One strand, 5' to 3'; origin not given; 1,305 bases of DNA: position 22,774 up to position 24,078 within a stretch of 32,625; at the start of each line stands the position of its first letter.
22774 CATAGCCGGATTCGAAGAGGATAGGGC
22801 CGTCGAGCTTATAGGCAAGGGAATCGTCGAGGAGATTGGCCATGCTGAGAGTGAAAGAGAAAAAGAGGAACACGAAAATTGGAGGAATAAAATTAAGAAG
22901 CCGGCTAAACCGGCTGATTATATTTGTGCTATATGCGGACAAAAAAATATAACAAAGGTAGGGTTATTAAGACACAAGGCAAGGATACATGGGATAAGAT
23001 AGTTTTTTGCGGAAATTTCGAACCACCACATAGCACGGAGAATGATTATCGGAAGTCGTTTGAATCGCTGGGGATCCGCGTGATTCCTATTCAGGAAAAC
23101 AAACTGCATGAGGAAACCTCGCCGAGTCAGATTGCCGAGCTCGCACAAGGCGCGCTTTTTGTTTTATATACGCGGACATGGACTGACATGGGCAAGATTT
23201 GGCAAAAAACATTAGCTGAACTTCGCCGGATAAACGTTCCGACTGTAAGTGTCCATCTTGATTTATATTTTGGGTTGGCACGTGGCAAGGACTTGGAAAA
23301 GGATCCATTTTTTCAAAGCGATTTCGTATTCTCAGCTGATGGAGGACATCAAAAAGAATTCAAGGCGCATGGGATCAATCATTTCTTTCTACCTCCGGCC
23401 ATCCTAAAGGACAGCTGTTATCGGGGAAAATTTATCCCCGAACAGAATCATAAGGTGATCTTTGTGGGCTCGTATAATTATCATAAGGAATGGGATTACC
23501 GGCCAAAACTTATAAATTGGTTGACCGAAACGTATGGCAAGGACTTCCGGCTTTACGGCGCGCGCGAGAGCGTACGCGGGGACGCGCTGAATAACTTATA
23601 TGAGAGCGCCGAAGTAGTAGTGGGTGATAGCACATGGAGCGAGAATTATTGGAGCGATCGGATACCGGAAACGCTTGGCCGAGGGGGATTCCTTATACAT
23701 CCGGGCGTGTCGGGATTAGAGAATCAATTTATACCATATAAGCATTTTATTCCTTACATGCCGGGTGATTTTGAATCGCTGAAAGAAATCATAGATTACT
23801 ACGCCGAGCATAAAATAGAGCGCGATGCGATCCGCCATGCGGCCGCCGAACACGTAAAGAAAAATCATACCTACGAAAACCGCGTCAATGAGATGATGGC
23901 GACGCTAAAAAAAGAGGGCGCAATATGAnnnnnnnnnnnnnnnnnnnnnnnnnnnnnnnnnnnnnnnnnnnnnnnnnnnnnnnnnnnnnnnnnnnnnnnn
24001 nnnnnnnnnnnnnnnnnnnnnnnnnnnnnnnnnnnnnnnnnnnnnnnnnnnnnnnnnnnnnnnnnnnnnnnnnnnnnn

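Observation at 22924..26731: Four-gene sugar-modification cassette (two glycosyltransferases, an FkbM methyltransferase and a methyltransferase/kinase-like fusion) embedded in the virion structural module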

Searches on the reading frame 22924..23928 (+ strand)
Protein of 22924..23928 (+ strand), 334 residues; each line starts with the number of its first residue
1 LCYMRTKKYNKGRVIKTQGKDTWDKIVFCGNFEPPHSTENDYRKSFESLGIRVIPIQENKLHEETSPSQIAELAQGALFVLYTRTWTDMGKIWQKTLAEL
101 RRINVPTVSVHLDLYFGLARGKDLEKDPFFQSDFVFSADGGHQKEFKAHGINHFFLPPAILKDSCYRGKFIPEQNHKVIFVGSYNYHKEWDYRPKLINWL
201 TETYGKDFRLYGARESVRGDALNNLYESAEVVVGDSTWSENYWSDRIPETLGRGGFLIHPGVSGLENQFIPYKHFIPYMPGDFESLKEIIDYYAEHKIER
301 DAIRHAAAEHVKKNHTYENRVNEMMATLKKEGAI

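Call 4: search_protein_families(library=pfam, proteins=[window:22924-23928:+], max_evalue=0.1)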
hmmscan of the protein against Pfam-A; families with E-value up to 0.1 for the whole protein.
window:22924-23928:+ (334 aa): 2 families
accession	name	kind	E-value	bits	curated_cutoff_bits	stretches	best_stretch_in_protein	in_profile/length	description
PF13524.12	Glyco_trans_1_2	-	4.5e-20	72.5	25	1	195-326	4-144/144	Glycosyl transferase-like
PF05686.18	Glyco_transf_90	-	0.011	15.1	24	1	267-328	254-315/396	Glycosyl transferase family 90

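Call 5: search_protein_families(library=phrogs, proteins=[window:22924-23928:+], max_evalue=0.01)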
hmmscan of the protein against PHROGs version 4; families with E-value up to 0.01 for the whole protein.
window:22924-23928:+ (334 aa): 1 family
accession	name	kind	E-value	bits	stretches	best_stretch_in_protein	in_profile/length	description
phrog_28745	-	moron, auxiliary metabolic gene and host takeover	8.7e-49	167.5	1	69-328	47-313/315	glycosyltransferase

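Call 7: search_protein_families(library=ncbifam, proteins=[window:22924-23928:+], max_evalue=0.1)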
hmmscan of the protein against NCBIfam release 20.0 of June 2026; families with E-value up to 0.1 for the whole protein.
window:22924-23928:+ (334 aa): 0 families

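Call 24: search_solved_structures(query=window:22924-23928:+, max_evalue=1, show_alignments=1)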
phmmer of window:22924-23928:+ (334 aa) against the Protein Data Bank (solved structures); distinct sequences matched with E-value up to 1: 0.

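Call 30: search_dna_similar(query=window:22924-23928:+, collection=phages, mode=protein, max_rows=25, max_evalue=0.001)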
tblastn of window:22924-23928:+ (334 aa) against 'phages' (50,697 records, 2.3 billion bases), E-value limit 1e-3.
Records with a match: 9; places in all: 9; records where one place covers at least 80% of the query: 1.
Best place of each record, by identity: <60% 9.
By first word of the organism name: Streptomyces 9.
By host as written in the record: Streptomyces viridochromogenes DSM40736 5; Streptomyces griseus ATCC 10137 2; Streptomyces sp. RKBHB-173 1; Streptomyces toxytricini NRRL B-5426 1.
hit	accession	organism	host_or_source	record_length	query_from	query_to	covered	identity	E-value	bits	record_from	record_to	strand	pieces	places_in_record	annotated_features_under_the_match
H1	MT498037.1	Streptomyces phage Dryad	Streptomyces viridochromogenes DSM40736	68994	41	321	84%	33.1%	6e-38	149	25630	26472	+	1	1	34: glycosyltransferase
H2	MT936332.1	Streptomyces phage phiRKBJ001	Streptomyces sp. RKBHB-173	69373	98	321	67%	37.9%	5e-39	152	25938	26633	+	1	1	glycosyltransferase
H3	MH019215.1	Streptomyces phage Yara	Streptomyces toxytricini NRRL B-5426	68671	70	333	79%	31.3%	1e-37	148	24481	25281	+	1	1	28: glycosyltransferase | 29: hypothetical protein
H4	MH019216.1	Streptomyces phage Wentworth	Streptomyces griseus ATCC 10137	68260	98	324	68%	35.3%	2e-36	145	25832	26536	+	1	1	32: glycosyltransferase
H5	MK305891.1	Streptomyces phage Gibson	Streptomyces griseus ATCC 10137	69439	98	324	68%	35.3%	3e-36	144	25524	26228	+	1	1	31: glycosyltransferase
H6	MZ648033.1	Streptomyces phage Rooney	Streptomyces viridochromogenes DSM40736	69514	98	324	68%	35.3%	3e-36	144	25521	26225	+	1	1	31: glycosyltransferase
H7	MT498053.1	Streptomyces phage PHTowN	Streptomyces viridochromogenes DSM40736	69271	98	324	68%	35.3%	3e-36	144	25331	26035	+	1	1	31: glycosyltransferase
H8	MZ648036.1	Streptomyces phage Lizz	Streptomyces viridochromogenes DSM40736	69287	98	324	68%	35.3%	3e-36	144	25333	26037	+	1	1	31: glycosyltransferase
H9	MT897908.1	Streptomyces phage ShakeNBake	Streptomyces viridochromogenes DSM40736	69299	98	324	68%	35.3%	3e-36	144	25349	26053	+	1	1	31: glycosyltransferase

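Call 33: get_annotated_region(hit=H1, flank=9000)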
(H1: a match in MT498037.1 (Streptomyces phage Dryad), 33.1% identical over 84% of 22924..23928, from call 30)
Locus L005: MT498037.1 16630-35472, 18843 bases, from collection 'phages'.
description: Streptomyces phage Dryad, complete genome.
organism: Streptomyces phage Dryad (NCBI taxid 2743933)
taxonomy: Viruses; Duplodnaviria; Heunggongvirae; Uroviricota; Caudoviricetes
host: Streptomyces viridochromogenes DSM40736; source: soil; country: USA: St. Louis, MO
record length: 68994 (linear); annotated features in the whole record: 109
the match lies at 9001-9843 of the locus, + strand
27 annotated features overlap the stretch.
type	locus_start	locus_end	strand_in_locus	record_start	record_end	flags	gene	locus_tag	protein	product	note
CDS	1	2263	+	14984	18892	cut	26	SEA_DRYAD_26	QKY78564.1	minor tail protein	-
CDS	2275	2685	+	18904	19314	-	27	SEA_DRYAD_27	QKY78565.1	minor tail protein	-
CDS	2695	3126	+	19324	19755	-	28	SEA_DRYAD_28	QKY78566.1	minor tail protein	-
CDS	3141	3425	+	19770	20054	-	29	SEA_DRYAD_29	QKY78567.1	hypothetical protein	-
CDS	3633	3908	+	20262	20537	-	30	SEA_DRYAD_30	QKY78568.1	membrane protein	-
CDS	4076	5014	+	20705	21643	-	31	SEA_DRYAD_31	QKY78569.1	endolysin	-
CDS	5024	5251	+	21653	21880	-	32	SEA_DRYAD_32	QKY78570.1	membrane protein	-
CDS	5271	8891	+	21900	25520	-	33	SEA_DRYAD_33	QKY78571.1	hypothetical protein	-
CDS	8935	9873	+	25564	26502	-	34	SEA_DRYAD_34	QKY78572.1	glycosyltransferase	-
CDS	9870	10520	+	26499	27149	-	35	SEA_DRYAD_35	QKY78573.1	hypothetical protein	-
CDS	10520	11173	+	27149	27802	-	36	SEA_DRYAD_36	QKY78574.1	methyltransferase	-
CDS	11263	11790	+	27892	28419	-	37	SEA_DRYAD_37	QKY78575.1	hypothetical protein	-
CDS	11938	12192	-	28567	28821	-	38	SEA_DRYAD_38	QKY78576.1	hypothetical protein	-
CDS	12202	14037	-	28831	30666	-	39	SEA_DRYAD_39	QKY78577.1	DNA helicase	-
CDS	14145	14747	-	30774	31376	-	40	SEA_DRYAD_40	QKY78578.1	RuvC-like resolvase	-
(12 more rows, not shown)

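Call 65: search_solved_structures(query=A4, max_evalue=10, show_alignments=2)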
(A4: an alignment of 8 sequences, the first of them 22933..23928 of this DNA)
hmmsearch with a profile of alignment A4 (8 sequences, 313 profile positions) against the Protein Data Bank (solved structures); distinct sequences matched with E-value up to 10: 4.
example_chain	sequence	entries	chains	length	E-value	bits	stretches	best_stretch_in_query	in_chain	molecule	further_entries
4zws_A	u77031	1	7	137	0.08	15.3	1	49-118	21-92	Recombination protein uvsY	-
4zwq_A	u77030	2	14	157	0.087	15.2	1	48-118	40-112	Recombination protein uvsY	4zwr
4zwt_A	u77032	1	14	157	0.17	14.2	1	48-118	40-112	Recombination protein uvsY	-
2jee_A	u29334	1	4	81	0.18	14.2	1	241-308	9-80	CELL DIVISION PROTEIN ZAPB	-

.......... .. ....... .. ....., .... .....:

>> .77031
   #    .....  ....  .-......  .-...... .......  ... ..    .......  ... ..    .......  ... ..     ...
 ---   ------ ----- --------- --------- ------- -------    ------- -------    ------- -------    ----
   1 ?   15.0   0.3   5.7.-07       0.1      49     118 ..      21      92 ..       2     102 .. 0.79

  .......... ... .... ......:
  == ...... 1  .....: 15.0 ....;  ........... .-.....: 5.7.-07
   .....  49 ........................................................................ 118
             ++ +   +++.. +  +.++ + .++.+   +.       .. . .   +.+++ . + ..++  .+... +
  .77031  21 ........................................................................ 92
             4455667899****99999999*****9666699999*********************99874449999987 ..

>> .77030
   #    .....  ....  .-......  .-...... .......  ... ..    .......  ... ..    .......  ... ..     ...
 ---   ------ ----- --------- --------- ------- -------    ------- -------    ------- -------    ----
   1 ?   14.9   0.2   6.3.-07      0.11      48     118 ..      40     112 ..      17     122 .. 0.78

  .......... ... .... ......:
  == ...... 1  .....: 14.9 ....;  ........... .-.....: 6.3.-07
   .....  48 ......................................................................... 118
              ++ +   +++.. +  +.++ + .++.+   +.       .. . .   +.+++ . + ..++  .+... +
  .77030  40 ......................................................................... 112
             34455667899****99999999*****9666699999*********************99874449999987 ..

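Call 99: find_homologous_proteins(query=window:22933-23928:+, max_evalue=1e-10)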
Query window:22933-23928:+ (331 aa): 1158 proteins with E <= 1e-10 among 2022 candidates; the best 120 are listed.
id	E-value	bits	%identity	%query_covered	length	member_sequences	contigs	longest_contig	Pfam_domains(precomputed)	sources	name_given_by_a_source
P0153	6.4e-230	780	100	100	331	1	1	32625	PF13524.13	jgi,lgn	jgi:hypothetical protein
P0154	8.9e-126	438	58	100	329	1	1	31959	PF13524.13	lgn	-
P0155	1.0e-124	434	60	94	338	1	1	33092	PF13524.13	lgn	-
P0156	2.0e-124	433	62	94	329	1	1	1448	PF13524.13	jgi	jgi:hypothetical protein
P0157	2.1e-120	420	56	100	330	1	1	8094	PF13524.13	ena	-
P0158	3.2e-120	420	60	100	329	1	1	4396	PF13524.13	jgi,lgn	-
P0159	1.7e-118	414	60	100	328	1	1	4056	PF13524.13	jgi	jgi:spore maturation protein CgeB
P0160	6.6e-118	412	60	93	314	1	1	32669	PF13524.13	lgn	-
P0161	1.5e-117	411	58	100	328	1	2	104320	PF13524.13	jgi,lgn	jgi:3-dehydroquinate dehydratase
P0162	1.5e-117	411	60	93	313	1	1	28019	PF13524.13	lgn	-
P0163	1.6e-117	411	56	96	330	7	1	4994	PF13524.13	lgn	-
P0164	6.5e-117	409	56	100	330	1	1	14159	PF13524.13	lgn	-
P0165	7.8e-117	408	59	100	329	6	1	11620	PF13524.13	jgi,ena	-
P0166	5.8e-116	406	60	93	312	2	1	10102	PF13524.13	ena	-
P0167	1.8e-115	404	59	94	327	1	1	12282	PF13524.13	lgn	-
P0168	3.2e-115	403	55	100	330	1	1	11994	PF13524.13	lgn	-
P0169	2.1e-114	400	60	94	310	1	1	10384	PF13524.13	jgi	jgi:hypothetical protein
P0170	4.1e-114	400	61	93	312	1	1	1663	PF13524.13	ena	-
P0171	5.5e-113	396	57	94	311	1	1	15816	PF13524.13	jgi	-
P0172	1.7e-112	394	58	93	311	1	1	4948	PF13524.13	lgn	-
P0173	1.8e-111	391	59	94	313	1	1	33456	PF13524.13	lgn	-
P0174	3.0e-111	390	58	94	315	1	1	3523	PF13524.13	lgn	-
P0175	4.2e-111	390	57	96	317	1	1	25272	PF13524.13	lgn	-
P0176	3.4e-109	383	58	96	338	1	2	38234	PF13524.13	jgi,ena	jgi:spore maturation protein CgeB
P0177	4.4e-108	380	56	95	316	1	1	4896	PF13524.13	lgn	-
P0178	4.0e-107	377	55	96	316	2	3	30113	PF13524.13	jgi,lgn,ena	-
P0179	1.1e-106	375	55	94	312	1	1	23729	PF13524.13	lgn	-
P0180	4.0e-106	373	54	95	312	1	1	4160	PF13524.13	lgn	-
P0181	5.9e-104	366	58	87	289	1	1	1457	PF13524.13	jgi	jgi:hypothetical protein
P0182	2.5e-103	364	55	93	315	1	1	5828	PF13524.13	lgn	-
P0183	7.9e-103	362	53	96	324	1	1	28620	PF13524.13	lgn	-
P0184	2.2e-102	361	57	94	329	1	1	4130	PF13524.13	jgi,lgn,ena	-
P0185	1.0e-101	359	60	86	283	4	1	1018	PF13524.13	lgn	-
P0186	1.2e-101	359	55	94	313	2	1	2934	PF13524.13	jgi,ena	-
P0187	4.1e-100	353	56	92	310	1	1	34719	PF13524.13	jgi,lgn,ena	-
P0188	1.0e-99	352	61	80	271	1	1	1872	PF13524.13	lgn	-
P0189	2.7e-99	351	54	100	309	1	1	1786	PF13524.13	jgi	jgi:hypothetical protein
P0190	6.0e-98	346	54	93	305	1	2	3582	PF13524.13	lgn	-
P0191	7.5e-98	346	60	85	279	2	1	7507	PF13524.13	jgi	jgi:hypothetical protein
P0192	1.2e-97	345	54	93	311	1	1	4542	PF13524.13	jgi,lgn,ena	-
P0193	3.6e-97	344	52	93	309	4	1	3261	PF13524.13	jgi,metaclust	metaclust:\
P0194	6.8e-97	343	54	94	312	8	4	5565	PF13524.13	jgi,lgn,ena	-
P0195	2.8e-94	334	52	92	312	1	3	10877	PF13524.13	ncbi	-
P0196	2.2e-90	322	48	99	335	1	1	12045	PF13524.13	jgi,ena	-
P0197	2.0e-89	318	50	92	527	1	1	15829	PF05050.20,PF13524.13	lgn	-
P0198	1.3e-87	312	50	92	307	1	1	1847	PF13524.13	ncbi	-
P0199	5.9e-87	310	51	87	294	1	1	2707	PF13524.13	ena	-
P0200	5.4e-86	307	48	92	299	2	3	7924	PF13524.13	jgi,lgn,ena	-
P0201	1.3e-85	306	54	81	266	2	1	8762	PF13524.13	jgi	-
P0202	2.1e-85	305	61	69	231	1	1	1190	PF13524.13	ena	-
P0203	3.1e-84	301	48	92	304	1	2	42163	PF13524.13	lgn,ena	-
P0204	5.8e-84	300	49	92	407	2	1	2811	PF13524.13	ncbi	-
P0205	3.9e-83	298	48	93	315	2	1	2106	PF13524.13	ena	-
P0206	2.8e-82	295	48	94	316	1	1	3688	PF13524.13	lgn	-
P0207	7.2e-82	293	46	92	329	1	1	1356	PF13524.13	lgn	-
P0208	7.7e-82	293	48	94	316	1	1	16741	PF13524.13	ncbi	-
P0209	3.8e-80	288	49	93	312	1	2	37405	PF13524.13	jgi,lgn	jgi:hypothetical protein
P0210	6.5e-79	284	45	92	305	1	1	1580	PF13524.13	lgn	-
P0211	2.2e-78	282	47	91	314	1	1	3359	PF13524.13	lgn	-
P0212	8.6e-78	280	47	93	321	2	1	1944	PF13524.13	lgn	-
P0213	9.0e-78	280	47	92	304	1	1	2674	PF13524.13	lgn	-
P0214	1.6e-77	279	46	92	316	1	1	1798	PF13524.13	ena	-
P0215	8.4e-77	277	46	92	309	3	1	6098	PF13524.13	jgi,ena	-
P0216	1.1e-76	276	47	93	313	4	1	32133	PF13524.13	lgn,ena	-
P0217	1.2e-76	276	46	93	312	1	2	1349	PF13524.13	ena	-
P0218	1.4e-76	276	46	91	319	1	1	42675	PF13524.13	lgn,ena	-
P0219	1.6e-76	276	46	93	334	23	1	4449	PF13524.13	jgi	-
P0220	7.2e-76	274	45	93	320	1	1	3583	PF13524.13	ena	-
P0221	8.6e-76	274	46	91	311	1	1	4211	PF13524.13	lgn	-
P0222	1.0e-75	273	44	90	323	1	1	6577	PF13524.13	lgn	-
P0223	1.0e-75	273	47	91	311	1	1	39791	PF13524.13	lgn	-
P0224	3.4e-75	272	45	91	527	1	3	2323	PF05050.20,PF13524.13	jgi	jgi:FkbM family methyltransferase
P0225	6.2e-75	271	44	93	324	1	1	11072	PF13524.13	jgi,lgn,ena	-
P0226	9.6e-75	270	42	92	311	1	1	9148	PF13524.13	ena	-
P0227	2.3e-74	269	47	94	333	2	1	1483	PF13524.13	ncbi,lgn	-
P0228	3.7e-74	268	43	93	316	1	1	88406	PF13524.13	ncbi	-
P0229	9.1e-74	267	46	93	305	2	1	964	PF13524.13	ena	-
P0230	1.2e-73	266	46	92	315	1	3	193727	PF13524.13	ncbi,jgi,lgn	-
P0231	1.7e-73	266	44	92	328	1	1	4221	PF13524.13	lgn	-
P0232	8.3e-73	264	46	91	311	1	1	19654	PF13524.13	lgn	-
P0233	1.0e-72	263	43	91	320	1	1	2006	PF13524.13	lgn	-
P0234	1.7e-72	263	45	93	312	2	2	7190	PF13524.13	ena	-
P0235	2.6e-72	262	43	95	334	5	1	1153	PF13524.13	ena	-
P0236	3.3e-72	262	44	92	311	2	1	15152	PF13524.13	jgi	jgi:glycosyl transferase family 1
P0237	5.0e-72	261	45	93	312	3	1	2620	PF13524.13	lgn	-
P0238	5.2e-72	261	45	91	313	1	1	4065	PF13524.13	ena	-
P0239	5.3e-72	261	43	92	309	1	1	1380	PF13524.13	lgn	-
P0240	6.9e-72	261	43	94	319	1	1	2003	PF13524.13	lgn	-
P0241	7.0e-72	261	43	92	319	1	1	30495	PF13524.13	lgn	-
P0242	9.7e-72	260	42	92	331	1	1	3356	PF13524.13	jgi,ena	-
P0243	1.4e-71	260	44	92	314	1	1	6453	PF13524.13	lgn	-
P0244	1.7e-71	259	44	93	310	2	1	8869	PF13524.13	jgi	-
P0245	2.6e-71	259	46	91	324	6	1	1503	PF13524.13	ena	-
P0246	3.3e-71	258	45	92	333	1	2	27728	PF13524.13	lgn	-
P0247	4.8e-71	258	46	85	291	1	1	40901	PF13524.13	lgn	-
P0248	7.5e-71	257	45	92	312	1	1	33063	PF13524.13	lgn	-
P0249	8.4e-71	257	43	92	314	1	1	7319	PF13524.13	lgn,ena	-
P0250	9.2e-71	257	45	92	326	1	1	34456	PF13524.13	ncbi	ncbi:MAG: glycosyltransferase [Pseudomonadota bacterium]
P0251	9.9e-71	257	46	93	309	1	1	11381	PF13524.13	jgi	-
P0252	1.2e-70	257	41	94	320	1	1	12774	PF13524.13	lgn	-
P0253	1.2e-70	257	44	92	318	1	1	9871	PF13524.13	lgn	-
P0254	1.6e-70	256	42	94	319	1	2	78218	PF13524.13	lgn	-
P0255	1.8e-70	256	44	92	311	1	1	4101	PF13524.13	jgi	-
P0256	2.5e-70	256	43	92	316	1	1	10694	PF13524.13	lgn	-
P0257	4.7e-70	255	42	94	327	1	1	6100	PF13524.13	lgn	-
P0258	9.3e-70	254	43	92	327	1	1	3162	PF13524.13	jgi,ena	-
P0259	1.0e-69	254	44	91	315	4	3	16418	PF13524.13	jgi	jgi:hypothetical protein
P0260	1.2e-69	253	43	92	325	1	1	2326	PF13524.13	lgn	-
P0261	2.3e-69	252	43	94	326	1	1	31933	PF13524.13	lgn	-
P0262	2.8e-69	252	42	94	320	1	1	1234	PF13524.13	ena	-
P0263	3.0e-69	252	45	92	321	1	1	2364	PF13524.13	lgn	-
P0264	3.2e-69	252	42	94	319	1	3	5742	PF13524.13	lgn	-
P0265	3.5e-69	252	40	93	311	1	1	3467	PF13524.13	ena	-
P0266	4.1e-69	252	43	92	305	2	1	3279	PF13524.13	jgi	-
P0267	4.5e-69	251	44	92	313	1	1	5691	PF13524.13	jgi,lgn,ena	jgi:glycosyltransferase involved in cell wall biosynthesis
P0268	4.7e-69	251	44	92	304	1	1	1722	PF13524.13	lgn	-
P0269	5.2e-69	251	42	94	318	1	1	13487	PF13524.13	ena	-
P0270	6.7e-69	251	45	92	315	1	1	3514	PF13524.13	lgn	-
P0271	7.4e-69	251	44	92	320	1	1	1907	PF13524.13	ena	-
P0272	8.3e-69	251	43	92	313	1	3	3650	PF13524.13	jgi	jgi:hypothetical protein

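Call 102: find_related_loci(query=A4, collection=viral_contigs, flank=9000)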
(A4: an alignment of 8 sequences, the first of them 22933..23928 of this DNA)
Query A4 (331 aa) in viral_contigs; peptide patterns used: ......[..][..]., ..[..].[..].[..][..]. (x = any residue, [..] = any of these).
266 stretches matched a pattern; 251 encode a relative of the query (tblastn E <= 1e-3); the best 80 are kept; 80 distinct loci.
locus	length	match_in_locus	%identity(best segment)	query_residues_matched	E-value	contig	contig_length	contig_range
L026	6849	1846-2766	62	22-331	2e-121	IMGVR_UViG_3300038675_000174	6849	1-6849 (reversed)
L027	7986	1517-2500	59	1-331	2e-120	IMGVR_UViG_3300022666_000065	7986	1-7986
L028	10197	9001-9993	55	3-331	2e-117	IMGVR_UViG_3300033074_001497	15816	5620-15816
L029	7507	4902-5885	58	1-331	2e-116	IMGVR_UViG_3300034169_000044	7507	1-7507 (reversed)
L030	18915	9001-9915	55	21-331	2e-110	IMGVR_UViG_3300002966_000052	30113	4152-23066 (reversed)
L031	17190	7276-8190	55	21-331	2e-110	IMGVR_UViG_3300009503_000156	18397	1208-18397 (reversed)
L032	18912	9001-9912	56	22-325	7e-103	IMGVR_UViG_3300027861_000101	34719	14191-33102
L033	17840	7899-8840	51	6-325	1e-101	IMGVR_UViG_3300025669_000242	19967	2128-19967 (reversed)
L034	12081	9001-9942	51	6-325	1e-101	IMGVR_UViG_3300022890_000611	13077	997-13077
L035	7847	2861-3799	54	10-325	8e-101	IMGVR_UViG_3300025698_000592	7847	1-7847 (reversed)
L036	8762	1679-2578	54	22-325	2e-98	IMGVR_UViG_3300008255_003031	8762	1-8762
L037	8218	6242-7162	49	21-328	4e-87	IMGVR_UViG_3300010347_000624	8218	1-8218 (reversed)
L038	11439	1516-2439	48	7-328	3e-86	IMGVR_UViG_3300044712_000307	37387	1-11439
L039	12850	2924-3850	44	22-325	1e-79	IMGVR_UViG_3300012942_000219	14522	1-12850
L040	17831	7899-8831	42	23-331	5e-74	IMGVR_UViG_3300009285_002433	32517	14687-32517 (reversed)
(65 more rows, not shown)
